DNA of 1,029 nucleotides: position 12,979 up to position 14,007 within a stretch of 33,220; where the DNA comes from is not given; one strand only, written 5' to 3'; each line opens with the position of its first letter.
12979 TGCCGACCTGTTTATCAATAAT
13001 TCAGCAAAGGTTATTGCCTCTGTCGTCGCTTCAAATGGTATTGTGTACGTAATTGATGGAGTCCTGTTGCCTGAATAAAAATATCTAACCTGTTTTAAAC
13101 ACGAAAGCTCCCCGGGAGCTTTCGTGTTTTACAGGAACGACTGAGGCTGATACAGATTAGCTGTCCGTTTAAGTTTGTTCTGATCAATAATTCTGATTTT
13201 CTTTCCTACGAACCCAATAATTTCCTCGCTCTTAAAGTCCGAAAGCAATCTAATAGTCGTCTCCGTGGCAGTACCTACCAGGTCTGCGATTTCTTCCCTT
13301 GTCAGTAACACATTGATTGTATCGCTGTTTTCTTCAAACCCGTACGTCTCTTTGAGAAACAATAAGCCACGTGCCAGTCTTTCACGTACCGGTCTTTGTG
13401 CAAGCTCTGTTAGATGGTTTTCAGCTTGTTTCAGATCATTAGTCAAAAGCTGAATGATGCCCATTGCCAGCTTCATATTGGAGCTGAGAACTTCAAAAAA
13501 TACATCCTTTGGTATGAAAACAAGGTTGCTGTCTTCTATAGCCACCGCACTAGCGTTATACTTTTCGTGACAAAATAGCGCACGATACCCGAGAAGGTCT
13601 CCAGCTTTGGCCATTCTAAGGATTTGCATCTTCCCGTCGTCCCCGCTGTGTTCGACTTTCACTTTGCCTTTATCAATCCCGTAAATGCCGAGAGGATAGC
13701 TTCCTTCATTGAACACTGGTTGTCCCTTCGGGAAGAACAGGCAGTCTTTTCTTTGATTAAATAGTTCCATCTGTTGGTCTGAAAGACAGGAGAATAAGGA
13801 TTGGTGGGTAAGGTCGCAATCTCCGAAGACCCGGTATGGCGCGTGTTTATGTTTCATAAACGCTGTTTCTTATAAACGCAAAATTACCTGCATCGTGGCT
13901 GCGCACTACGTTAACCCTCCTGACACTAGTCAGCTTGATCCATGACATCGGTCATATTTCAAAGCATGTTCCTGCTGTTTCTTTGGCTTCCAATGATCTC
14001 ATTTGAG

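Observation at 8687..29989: Five perfect TGAC-N4-GTCA palindromes, all in promoter-bearing spacers: candidate regulon of the resident Crp/Fnr protein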

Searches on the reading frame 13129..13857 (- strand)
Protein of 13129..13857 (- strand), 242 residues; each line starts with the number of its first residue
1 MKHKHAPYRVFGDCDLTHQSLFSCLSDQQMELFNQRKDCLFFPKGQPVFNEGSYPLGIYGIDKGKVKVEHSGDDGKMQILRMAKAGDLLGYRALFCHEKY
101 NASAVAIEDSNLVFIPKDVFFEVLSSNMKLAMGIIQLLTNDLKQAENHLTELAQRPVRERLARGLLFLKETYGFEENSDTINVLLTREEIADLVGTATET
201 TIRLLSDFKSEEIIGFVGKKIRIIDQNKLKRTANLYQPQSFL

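Call 11: search_protein_families(library=pfam, proteins=[window:13129-13857:-])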
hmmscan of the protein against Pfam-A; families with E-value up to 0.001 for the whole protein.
window:13129-13857:- (242 aa): 3 families
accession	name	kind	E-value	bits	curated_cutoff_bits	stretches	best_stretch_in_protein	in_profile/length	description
PF00027.35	cNMP_binding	-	7.5e-20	71.1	27.5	1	41-127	3-89/89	Cyclic nucleotide-binding domain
PF13545.12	HTH_Crp_2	-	2.1e-15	56.9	27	1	159-231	1-69/70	Crp-like helix-turn-helix domain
PF00325.26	Crp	-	2e-05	24.7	21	1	185-212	3-30/32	Bacterial regulatory proteins, crp family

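Call 16: find_homologous_proteins(query=window:13129-13857:-)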
Query window:13129-13857:- (242 aa): 1241 proteins with E <= 0.001 among 1769 candidates; the best 120 are listed.
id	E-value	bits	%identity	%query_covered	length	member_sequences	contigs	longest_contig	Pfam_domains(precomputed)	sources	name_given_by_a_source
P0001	1.8e-154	530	99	100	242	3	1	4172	PF13545.13,PF00027.36,PF00325.27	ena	-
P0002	2.4e-114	399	74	99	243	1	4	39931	PF13545.13,PF00027.36,PF00325.27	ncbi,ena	-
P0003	6.3e-100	351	68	99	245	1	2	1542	PF13545.13,PF00027.36,PF00325.27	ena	-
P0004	2.5e-99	350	69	94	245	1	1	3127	PF13545.13,PF00027.36,PF00325.27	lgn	-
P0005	2.7e-99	349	69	94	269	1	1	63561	PF13545.13,PF00027.36,PF00325.27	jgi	jgi:CRP/FNR family transcriptional regulator, polysaccharide utilization system transcription regula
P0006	5.7e-99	348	64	99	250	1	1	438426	PF13545.13,PF00027.36,PF00325.27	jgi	-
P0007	3.6e-98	346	64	97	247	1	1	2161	PF13545.13,PF00027.36,PF00325.27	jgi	-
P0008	1.3e-97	344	65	100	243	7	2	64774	PF13545.13,PF00027.36,PF00325.27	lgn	-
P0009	1.4e-97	344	67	96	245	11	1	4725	PF13545.13,PF00027.36,PF00325.27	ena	-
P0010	4.2e-97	342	66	96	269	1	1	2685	PF13545.13,PF00027.36,PF00325.27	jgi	jgi:CRP/FNR family transcriptional regulator, polysaccharide utilization system transcription regula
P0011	1.3e-96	341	65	99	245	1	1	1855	PF13545.13,PF00027.36,PF00325.27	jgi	jgi:CRP/FNR family transcriptional regulator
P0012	2.5e-96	340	65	95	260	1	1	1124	PF13545.13,PF00027.36,PF00325.27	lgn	-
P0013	3.1e-96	339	65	95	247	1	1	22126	PF13545.13,PF00027.36,PF00325.27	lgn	-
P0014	1.5e-95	337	67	94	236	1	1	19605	PF13545.13,PF00027.36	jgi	jgi:CRP/FNR family transcriptional regulator, polysaccharide utilization system transcription regula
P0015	1.5e-94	334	64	94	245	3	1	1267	PF13545.13,PF00027.36,PF00325.27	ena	-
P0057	4.0e-78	280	55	92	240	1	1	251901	PF13545.13,PF00027.36,PF00325.27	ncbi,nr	ncbi:Crp/Fnr family transcriptional regulator [Taibaiella soli]|nr:Crp/Fnr family transcriptional re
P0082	1.0e-73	266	58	83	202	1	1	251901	PF13545.13,PF00027.36,PF00325.27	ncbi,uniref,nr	ncbi:Crp/Fnr family transcriptional regulator [Taibaiella soli]|uniref:Crp/Fnr family transcriptiona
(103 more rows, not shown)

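Call 20: find_related_loci(query=A1, collection=genome_contigs, flank=10000)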
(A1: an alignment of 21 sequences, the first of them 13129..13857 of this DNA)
Query A1 (242 aa) in genome_contigs; peptide patterns used: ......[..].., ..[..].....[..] (x = any residue, [..] = any of these).
599 stretches matched a pattern (row limit reached: there are more); 485 encode a relative of the query (tblastn E <= 1e-3); the best 80 are kept; 80 distinct loci.
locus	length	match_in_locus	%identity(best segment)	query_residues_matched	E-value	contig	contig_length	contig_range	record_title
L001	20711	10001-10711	62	3-239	1e-99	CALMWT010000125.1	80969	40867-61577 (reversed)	MAG TPA_asm: uncultured Taibaiella sp. isolate SRR1763383_bin.29_CONCOCT_v1.1_MAG genome assembly, contig: ERZ747224.87,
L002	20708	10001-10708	57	2-237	3e-88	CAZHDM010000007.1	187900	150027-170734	MAG TPA_asm: uncultured Flavipsychrobacter sp. isolate binchicken_co237_91 genome assembly, contig: NODE_73_length_18790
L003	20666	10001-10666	57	14-235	3e-87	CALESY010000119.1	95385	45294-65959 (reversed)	MAG TPA_asm: uncultured Chitinophagaceae bacterium isolate SRR5576004_bin.58_CONCOCT_v1.1_MAG genome assembly, contig: E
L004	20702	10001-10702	57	2-235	2e-87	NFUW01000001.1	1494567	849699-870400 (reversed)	Chitinophagaceae bacterium IBVUCB1 contig000001, whole genome shotgun sequence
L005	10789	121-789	58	14-236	9e-87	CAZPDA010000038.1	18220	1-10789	MAG TPA_asm: uncultured Flavipsychrobacter sp. isolate binchicken_co237_20 genome assembly, contig: NODE_1523_length_182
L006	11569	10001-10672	58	14-237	5e-86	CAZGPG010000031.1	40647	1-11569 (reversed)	MAG TPA_asm: uncultured Chitinophagaceae bacterium isolate SRP344714_co1_188 genome assembly, contig: NODE_1992_length_4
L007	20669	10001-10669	58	14-236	8e-86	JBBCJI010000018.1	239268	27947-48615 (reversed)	MAG: Flavipsychrobacter sp. isolate MAG_CPA_25 P10A_000000113564, whole genome shotgun sequence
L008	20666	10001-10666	55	14-235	2e-83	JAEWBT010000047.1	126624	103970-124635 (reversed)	MAG: Bacteroidetes bacterium isolate OH_PBB_261 k127_94633, whole genome shotgun sequence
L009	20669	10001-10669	55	14-236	9e-83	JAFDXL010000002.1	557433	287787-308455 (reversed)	MAG: Bacteroidetes bacterium isolate SZAS-24 BACT-AMP-6__2__length-557433, whole genome shotgun sequence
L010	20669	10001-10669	55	14-236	9e-83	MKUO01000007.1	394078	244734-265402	MAG: Bacteroidetes bacterium 43-93 SCNpilot_expt_1000_bf_scaffold_15, whole genome shotgun sequence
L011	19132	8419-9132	55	2-235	7e-82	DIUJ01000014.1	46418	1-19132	MAG TPA_asm: Bacteroidetes bacterium UBA6161 UBA6161_contig_57945, whole genome shotgun sequence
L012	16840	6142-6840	53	4-236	5e-81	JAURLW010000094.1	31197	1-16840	MAG: Bacteroidota bacterium isolate SFB_Oligo_Co_153 k141_2859114, whole genome shotgun sequence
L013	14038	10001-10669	52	14-236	4e-78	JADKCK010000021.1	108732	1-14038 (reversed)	MAG: Sphingobacteriales bacterium isolate OdNE_18-Q3-R46-58_MAXAC.028 tig00010639-10-1085700, whole genome shotgun seque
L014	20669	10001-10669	53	14-236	4e-78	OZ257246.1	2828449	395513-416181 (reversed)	MAG: Sphingobacteriaceae bacterium isolate a614f1d2-97ef-45e9-a051-ede302296c06 genome assembly, chromosome: 1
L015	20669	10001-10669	52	14-236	2e-77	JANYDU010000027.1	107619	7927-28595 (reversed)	MAG: Bacteroidetes bacterium isolate 336R_metabinner_86_sub 336R_k141_2700702, whole genome shotgun sequence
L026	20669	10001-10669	50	14-236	4e-76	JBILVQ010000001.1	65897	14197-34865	MAG: Bacteroidia bacterium isolate ME2018-08-20_3300044629_group8_bin128 Rohwer_bin446_scaffold_93_c1, whole genome shot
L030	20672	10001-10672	51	13-236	2e-75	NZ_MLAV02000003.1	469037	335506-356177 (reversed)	MAG: Chitinophaga sp. CB10 scaffold_3, whole genome shotgun sequence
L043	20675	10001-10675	50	13-237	2e-74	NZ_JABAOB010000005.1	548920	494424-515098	Chitinophaga sp. Ak27 Ak27-scaffold_5_length_548920_cov_146.86, whole genome shotgun sequence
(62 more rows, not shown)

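Call 26: find_encoding_contigs(protein=P0002, flank=10000, max_places=2)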
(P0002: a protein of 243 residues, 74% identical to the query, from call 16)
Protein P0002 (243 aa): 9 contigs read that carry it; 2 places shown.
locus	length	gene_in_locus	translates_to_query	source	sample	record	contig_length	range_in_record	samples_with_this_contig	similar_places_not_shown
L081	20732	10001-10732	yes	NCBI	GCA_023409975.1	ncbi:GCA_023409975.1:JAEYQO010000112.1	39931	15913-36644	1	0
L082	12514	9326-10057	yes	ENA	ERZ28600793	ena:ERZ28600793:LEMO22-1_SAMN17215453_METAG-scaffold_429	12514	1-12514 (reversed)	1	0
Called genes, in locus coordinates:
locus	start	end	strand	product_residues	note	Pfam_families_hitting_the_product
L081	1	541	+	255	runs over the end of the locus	-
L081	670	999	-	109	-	PF01883:FeS_assembly_P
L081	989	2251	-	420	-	-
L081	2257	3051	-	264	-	PF08984:DUF1858, PF10006:DUF2249, PF01206:TusA (faint), PF10006:DUF2249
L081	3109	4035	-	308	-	PF10006:DUF2249, PF04405:ScdA_N, PF01814:Hemerythrin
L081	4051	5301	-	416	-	-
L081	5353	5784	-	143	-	PF02082:Rrf2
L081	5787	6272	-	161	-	PF01814:Hemerythrin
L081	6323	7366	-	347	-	PF03150:CCP_MauG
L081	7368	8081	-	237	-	PF20243:MbnP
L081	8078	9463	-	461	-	PF00115:COX1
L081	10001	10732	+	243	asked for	PF00027:cNMP_binding, PF13545:HTH_Crp_2, PF00325:Crp (weak)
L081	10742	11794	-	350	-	PF18962:Por_Secre_tail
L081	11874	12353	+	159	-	-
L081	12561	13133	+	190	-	PF13302:Acetyltransf_3 (weak), PF13420:Acetyltransf_4, PF00583:Acetyltransf_1, PF13673:Acetyltransf_10 (weak), PF13508:Acetyltransf_7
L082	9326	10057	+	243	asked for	PF00027:cNMP_binding, PF13545:HTH_Crp_2, PF00325:Crp (weak)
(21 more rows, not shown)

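Call 27: find_encoding_contigs(protein=P0005, flank=10000, max_places=2)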
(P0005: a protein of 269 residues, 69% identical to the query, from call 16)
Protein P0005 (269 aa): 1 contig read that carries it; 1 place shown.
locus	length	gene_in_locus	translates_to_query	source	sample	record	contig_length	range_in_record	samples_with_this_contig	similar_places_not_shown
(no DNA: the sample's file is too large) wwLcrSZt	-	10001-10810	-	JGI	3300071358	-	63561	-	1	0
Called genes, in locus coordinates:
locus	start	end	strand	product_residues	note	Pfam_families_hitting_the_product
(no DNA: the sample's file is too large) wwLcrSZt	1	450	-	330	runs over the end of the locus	-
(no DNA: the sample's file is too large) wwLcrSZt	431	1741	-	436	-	PF03916:NrfD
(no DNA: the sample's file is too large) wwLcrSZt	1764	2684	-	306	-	PF12838:Fer4_7 (faint), PF13237:Fer4_10 (faint), PF13187:Fer4_9 (faint), PF13247:Fer4_11, PF00037:Fer4 (weak), PF12797:Fer4_2 (weak), PF12837:Fer4_6 (weak), PF13247:Fer4_11 (weak)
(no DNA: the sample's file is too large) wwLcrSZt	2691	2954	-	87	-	-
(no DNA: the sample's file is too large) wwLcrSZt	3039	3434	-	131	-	PF00034:Cytochrom_C, PF13442:Cytochrome_CBB3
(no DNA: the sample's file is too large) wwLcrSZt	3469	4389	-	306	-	PF19089:DUF5777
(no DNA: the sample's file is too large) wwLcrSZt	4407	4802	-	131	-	-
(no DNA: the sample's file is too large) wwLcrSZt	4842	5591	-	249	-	PF04264:YceI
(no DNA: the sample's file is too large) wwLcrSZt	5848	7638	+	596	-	-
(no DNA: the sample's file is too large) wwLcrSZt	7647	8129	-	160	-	PF01814:Hemerythrin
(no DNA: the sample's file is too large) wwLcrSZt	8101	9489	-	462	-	PF00115:COX1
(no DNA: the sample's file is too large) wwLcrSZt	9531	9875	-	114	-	PF00034:Cytochrom_C (faint), PF13442:Cytochrome_CBB3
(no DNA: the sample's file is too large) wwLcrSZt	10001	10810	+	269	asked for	PF00027:cNMP_binding, PF13545:HTH_Crp_2, PF00325:Crp (weak)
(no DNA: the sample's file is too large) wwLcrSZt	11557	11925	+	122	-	-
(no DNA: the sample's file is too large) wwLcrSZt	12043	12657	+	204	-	PF00440:TetR_N, PF13305:TetR_C_33 (weak)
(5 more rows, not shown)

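Call 28: find_encoding_contigs(protein=P0006, flank=10000, max_places=2)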
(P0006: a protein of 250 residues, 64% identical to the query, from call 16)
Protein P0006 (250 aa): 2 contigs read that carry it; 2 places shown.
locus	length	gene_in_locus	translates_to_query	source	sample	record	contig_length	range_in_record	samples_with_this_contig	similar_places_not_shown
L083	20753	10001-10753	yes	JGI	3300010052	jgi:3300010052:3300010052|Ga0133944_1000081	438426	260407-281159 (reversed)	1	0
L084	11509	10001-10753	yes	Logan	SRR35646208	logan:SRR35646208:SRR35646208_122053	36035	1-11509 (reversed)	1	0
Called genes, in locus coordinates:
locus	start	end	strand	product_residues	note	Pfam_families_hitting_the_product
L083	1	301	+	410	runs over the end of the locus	PF07602:DUF1565 (faint), PF22842:Pel9A-like_beta_helix, PF05048:NosD (weak), PF13229:Beta_helix, PF05048:NosD, PF13229:Beta_helix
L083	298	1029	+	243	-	PF02463:SMC_N (faint), PF13555:AAA_29 (weak), PF00005:ABC_tran, PF13304:AAA_21 (weak)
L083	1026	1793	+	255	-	PF12679:ABC2_membrane_2 (weak)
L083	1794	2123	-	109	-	PF01883:FeS_assembly_P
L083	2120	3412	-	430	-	-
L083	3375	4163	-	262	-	PF08984:DUF1858, PF10006:DUF2249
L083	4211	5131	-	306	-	PF10006:DUF2249, PF04405:ScdA_N, PF01814:Hemerythrin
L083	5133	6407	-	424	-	-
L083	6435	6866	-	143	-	PF02082:Rrf2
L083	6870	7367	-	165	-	PF01814:Hemerythrin (weak)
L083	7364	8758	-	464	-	PF00115:COX1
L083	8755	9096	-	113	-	PF13442:Cytochrome_CBB3, PF00034:Cytochrom_C (weak)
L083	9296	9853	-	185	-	PF02469:Fasciclin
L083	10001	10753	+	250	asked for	PF00027:cNMP_binding, PF13545:HTH_Crp_2, PF00325:Crp (weak)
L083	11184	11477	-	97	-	-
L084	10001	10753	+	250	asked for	PF00027:cNMP_binding, PF13545:HTH_Crp_2, PF00325:Crp (weak)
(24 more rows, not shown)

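Call 29: find_encoding_contigs(protein=P0008, flank=10000, max_places=2)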
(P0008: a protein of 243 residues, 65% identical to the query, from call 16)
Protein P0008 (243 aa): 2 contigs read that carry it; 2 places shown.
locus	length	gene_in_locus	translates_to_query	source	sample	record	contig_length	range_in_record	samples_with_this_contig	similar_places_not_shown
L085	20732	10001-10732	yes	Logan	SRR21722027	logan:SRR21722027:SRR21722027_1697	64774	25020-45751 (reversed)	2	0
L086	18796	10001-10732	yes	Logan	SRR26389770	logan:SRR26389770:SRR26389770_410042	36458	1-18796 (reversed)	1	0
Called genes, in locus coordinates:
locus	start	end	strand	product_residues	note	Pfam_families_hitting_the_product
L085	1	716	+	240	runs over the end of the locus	PF02463:SMC_N (weak), PF00005:ABC_tran, PF13304:AAA_21 (weak)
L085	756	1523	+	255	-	PF12679:ABC2_membrane_2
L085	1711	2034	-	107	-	PF01883:FeS_assembly_P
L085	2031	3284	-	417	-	-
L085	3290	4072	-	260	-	PF08984:DUF1858, PF10006:DUF2249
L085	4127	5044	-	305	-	PF10006:DUF2249, PF04405:ScdA_N, PF01814:Hemerythrin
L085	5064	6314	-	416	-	-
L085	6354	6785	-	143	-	PF02082:Rrf2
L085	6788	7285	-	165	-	PF01814:Hemerythrin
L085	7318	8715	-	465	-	PF00115:COX1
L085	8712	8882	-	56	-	-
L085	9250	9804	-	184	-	PF02469:Fasciclin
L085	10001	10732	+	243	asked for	PF00027:cNMP_binding, PF13545:HTH_Crp_2, PF00325:Crp (weak)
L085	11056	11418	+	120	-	PF01219:DAGK_prokar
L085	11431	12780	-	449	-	-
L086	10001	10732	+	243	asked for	PF00027:cNMP_binding, PF13545:HTH_Crp_2, PF00325:Crp (weak)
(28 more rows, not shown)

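Call 35: search_solved_structures(query=window:13129-13857:-, max_evalue=0.001, show_alignments=2)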
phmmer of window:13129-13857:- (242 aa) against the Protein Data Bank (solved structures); distinct sequences matched with E-value up to 0.001: 69 (the best 60 are shown).
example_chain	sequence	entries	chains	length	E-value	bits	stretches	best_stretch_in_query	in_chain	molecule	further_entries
2gau_A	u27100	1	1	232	4.2e-37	131.1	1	19-233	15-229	transcriptional regulator, Crp/Fnr family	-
7ets_A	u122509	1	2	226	4.2e-24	88.6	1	13-231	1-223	Crp/Fnr family transcriptional regulator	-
3d0s_A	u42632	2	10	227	2.8e-21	79.4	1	25-233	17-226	TRANSCRIPTIONAL REGULATORY PROTEIN | PROBABLE TRANSCRIPTIONAL REGULATORY PROTEIN (PROBABLY CRP/ FNR-FAMILY)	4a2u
3mzh_A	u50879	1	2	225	2.8e-21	79.4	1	28-233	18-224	PROBABLE TRANSCRIPTIONAL REGULATORY PROTEIN (PROBABLY CRP/FNR-FAMILY)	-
3h3u_A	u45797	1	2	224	2.9e-21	79.3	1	28-233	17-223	PROBABLE TRANSCRIPTIONAL REGULATORY PROTEIN (PROBABLY CRP/FNR-FAMILY)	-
3i54_A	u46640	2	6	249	3.3e-21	79.1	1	21-233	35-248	Transcriptional regulator, Crp/Fnr family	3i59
4cyd_A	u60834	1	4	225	1.1e-19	74.2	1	33-233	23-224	PROBABLE TRANSCRIPTION REGULATOR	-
4byy_A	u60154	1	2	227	1.1e-19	74.1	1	33-233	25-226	TRANSCRIPTIONAL REGULATOR, CRP/FNR FAMILY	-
3r6s_A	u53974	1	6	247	1.4e-19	73.8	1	32-233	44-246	transcription regulator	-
9qlt_A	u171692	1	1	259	2.8e-18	69.5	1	13-233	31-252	FNR type regulator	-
8qto_A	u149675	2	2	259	1.1e-17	67.6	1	13-233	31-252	FNR type regulator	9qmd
9qly_A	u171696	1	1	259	1.5e-17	67.1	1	13-233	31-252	FNR type regulator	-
5cvr_A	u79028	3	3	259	1.9e-17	66.8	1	13-233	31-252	FNR type regulator | FNR regulator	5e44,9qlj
9qll_A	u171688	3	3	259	1.9e-17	66.8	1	13-233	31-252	FNR type regulator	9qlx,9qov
9qmc_A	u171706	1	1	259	3.4e-17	66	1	24-233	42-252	FNR type regulator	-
3dkw_A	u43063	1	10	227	7.1e-11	45.3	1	19-230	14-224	DNR protein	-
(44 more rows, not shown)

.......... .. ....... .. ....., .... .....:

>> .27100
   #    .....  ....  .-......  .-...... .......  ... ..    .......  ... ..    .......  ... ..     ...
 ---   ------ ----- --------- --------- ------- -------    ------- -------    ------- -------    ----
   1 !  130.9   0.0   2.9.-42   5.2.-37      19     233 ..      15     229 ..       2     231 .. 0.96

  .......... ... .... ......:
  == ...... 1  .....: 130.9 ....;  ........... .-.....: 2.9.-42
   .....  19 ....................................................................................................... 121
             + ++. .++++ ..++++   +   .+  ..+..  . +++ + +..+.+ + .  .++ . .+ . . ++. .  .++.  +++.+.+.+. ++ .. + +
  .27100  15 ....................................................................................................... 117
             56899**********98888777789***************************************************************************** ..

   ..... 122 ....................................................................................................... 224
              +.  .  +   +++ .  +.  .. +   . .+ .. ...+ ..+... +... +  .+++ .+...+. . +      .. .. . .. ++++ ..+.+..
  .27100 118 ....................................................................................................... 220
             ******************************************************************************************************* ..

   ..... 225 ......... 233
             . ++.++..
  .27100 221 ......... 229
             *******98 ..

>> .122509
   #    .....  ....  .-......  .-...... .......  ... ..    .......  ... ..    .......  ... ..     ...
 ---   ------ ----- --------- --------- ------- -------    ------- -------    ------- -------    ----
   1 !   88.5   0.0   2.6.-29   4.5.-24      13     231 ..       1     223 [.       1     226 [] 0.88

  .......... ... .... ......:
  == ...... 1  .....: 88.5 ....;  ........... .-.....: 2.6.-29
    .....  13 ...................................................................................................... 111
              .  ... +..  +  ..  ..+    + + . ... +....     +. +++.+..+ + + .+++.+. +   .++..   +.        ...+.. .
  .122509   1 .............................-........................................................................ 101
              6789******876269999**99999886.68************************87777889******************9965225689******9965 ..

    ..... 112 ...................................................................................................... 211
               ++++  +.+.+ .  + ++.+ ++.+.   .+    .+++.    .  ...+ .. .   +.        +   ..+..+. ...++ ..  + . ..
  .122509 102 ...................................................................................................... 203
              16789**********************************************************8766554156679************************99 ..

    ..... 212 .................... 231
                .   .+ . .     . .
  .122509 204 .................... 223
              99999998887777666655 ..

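Call 55: search_protein_families(library=ncbifam, proteins=[window:13129-13857:-], max_evalue=0.00001)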
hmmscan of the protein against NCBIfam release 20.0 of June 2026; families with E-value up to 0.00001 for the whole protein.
window:13129-13857:- (242 aa): 9 families
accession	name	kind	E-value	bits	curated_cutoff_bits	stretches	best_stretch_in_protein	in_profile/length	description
NF008365.0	PRK11161.1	subfamily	9.4e-22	77.5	228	1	27-235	36-245/250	fumarate/nitrate reduction transcriptional regulator Fnr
NF008732.0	PRK11753.1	equivalog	2.9e-18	66.1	266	1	26-224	12-211/214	cAMP-activated global transcriptional regulator CRP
NF050806.1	TransRegFixKCaul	equivalog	1.3e-15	57.2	300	1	35-231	21-212/215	transcriptional regulator FixK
NF052518.1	TransRegLdrP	equivalog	2.5e-15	57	300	1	47-234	9-189/195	transcriptional regulator LdrP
NF010499.0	PRK13918.1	equivalog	2.9e-14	53.1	274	1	57-233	31-201/205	CRP/FNR family transcriptional regulator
NF045989.1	TransRegFnrLRhodb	equivalog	3.9e-14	52.5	300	1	12-230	11-232/245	transcriptional regulator FnrL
TIGR03697.1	NtcA_cyano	equivalog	4.2e-13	49.5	244.95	1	47-230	3-189/193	global nitrogen regulator NtcA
NF006901.0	PRK09392.1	equivalog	4.6e-12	45.8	211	1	16-234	9-222/236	transcriptional activator FtrB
NF053664.1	TransRegPtrACyano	equivalog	7.7e-11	41.7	300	1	61-224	33-190/196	Crp/Fnr family transcriptional regulator PtrA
